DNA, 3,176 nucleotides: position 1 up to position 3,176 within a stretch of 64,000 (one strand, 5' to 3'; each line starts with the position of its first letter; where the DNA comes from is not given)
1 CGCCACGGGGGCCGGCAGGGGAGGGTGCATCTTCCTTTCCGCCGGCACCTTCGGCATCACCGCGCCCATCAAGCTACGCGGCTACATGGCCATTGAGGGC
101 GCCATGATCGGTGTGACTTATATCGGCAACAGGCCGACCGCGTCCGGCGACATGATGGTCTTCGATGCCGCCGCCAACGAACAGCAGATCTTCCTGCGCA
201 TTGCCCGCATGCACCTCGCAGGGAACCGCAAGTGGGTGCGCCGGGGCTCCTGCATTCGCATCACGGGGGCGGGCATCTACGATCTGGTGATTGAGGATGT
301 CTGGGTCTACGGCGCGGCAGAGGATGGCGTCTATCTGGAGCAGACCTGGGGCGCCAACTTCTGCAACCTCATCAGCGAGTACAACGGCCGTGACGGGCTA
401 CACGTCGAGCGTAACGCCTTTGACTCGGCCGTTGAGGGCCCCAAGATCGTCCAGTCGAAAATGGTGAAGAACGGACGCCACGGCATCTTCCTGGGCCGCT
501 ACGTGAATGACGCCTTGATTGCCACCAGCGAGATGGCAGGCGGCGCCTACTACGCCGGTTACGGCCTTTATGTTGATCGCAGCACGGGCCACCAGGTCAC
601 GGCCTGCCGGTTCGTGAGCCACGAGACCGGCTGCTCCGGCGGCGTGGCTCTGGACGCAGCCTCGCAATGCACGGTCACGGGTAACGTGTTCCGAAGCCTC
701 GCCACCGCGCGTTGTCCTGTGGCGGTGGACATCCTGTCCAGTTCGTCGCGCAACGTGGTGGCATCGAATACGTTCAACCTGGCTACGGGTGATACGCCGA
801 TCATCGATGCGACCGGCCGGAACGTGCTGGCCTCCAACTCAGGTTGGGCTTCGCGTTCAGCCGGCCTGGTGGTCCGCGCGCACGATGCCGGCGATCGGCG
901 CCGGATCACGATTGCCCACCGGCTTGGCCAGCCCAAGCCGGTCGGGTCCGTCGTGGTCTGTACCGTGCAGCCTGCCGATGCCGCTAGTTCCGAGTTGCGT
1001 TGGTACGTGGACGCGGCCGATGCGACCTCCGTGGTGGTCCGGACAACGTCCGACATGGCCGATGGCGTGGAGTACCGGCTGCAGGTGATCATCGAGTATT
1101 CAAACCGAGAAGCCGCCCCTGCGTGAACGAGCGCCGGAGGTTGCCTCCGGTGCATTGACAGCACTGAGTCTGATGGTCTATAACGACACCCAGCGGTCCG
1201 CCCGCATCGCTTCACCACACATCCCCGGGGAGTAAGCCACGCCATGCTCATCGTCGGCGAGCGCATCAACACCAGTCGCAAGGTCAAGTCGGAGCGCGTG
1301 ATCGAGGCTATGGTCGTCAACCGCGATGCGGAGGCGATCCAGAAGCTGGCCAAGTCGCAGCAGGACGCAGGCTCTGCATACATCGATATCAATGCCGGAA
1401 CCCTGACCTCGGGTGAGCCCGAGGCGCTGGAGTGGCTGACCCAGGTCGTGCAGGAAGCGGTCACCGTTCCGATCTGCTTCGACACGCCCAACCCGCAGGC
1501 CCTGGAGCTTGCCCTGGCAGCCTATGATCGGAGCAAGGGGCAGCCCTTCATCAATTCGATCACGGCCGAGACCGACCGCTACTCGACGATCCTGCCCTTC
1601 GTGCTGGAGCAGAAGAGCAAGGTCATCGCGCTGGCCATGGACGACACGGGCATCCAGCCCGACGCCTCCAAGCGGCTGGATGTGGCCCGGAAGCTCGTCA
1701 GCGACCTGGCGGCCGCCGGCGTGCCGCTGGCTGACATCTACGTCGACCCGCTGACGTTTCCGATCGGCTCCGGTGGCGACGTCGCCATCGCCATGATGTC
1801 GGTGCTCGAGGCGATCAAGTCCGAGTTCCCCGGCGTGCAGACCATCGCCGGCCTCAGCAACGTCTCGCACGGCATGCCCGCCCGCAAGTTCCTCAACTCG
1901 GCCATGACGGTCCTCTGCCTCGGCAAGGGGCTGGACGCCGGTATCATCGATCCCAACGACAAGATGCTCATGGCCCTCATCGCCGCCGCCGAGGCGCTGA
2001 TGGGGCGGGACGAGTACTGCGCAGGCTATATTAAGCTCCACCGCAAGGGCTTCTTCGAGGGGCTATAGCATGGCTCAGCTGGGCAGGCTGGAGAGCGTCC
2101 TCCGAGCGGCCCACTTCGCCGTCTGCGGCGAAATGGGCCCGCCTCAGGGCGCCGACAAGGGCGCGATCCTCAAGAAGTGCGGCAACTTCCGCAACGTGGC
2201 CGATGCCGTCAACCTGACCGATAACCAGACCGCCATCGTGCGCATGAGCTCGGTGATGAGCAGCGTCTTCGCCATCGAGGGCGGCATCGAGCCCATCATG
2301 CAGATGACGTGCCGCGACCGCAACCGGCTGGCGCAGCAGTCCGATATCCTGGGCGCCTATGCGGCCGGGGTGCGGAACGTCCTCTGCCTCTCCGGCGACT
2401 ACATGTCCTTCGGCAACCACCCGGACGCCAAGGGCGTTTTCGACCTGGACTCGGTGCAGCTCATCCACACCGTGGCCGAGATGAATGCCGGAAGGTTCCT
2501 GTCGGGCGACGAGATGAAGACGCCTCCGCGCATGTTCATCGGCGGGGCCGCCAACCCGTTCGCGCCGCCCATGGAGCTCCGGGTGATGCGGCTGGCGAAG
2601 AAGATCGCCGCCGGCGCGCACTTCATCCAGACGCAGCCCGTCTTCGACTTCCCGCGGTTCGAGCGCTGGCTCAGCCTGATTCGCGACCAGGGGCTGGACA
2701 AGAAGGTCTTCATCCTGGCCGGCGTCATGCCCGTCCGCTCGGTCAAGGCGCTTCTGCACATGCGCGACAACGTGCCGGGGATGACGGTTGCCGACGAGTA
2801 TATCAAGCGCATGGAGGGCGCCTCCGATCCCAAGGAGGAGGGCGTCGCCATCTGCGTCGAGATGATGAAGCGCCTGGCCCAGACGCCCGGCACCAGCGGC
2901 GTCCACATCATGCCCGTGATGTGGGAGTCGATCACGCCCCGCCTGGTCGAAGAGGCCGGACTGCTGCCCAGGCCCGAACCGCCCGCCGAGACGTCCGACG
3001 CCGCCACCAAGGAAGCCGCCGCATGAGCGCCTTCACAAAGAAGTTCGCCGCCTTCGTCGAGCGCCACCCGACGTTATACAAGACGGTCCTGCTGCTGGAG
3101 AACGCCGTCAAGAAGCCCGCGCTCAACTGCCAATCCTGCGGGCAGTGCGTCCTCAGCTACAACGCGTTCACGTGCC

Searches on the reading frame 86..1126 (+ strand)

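Call 87: search_protein_families(library=pfam, proteins=[window:86-1126:+], max_evalue=0.00001)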
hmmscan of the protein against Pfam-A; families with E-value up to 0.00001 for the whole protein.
window:86-1126:+ (346 aa): 2 families
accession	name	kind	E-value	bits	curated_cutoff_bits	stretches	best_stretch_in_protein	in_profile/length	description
PF13229.12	Beta_helix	-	5.3e-11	42.8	25.9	1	56-230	2-158/158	Right handed beta helix region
PF05048.19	NosD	-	3e-07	30.5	23.6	1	47-231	8-171/212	Periplasmic copper-binding protein (NosD)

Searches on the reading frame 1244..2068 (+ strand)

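Call 87: search_protein_families(library=pfam, proteins=[window:1244-2068:+], max_evalue=0.00001)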
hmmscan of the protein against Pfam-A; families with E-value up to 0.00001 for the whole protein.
window:1244-2068:+ (274 aa): 2 families
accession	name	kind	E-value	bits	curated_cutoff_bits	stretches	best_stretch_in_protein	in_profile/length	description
PF00809.28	Pterin_bind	-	6e-20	72.4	25.5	1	23-235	15-243/244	Pterin binding enzyme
PF03599.22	CdhD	-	1.3e-09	37.8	24.8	1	29-187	49-194/387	CO dehydrogenase/acetyl-CoA synthase delta subunit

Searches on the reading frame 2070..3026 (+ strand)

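Call 87: search_protein_families(library=pfam, proteins=[window:2070-3026:+], max_evalue=0.00001)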
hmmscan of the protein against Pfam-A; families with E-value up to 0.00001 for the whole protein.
window:2070-3026:+ (318 aa): 1 family
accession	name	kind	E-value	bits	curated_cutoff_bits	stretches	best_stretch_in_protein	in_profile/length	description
PF02219.23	MTHFR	-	3.5e-32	112.3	24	1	7-296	2-286/287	Methylenetetrahydrofolate reductase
